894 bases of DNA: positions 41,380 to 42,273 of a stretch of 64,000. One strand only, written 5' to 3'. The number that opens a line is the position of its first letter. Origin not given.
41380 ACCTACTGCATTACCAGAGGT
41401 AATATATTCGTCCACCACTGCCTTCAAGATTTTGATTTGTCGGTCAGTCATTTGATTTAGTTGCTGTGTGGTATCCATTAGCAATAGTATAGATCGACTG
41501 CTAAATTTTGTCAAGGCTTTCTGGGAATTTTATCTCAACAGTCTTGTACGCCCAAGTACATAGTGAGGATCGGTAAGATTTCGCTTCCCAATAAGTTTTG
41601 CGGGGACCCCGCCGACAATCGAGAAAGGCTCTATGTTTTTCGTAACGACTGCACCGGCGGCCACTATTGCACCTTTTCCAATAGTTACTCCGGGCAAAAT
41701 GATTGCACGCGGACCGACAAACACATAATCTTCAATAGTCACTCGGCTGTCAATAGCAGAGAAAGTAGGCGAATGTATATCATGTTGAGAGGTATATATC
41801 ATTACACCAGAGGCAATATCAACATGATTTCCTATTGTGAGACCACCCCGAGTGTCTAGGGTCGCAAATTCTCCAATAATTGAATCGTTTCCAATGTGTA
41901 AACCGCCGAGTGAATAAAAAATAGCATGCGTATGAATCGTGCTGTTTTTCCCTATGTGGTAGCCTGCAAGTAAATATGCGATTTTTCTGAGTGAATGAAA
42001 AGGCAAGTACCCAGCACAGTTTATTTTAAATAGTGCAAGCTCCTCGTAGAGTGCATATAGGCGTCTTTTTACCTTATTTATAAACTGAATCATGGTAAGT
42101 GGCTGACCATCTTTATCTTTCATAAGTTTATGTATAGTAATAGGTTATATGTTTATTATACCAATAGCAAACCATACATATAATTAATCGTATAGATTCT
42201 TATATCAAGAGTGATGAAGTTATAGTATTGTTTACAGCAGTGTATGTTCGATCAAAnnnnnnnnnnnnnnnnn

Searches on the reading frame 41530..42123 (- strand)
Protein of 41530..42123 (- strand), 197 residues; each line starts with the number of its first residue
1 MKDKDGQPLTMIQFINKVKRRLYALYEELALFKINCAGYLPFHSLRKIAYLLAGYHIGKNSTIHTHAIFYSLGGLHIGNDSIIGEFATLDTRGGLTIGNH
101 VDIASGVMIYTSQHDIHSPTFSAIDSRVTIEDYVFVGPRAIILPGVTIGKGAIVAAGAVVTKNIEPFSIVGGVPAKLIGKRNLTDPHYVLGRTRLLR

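Call 15: search_protein_families(library=pfam, proteins=[window:41530-42123:-], max_evalue=0.001)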
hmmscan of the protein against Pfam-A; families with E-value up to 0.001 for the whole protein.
window:41530-42123:- (197 aa): 3 families
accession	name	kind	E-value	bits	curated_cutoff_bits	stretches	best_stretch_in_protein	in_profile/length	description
PF00132.30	Hexapep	-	1.5e-16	59.7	27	1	128-162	2-36/36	Bacterial transferase hexapeptide (six repeats)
PF14602.12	Hexapep_2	-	1.5e-11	44.3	27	1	128-162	2-34/34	Hexapeptide repeat of succinyl-transferase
PF25084.1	LbH_EIF2B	-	0.00046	20.6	54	0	76-164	23-103/105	EIF2B subunit epsilon LbH domain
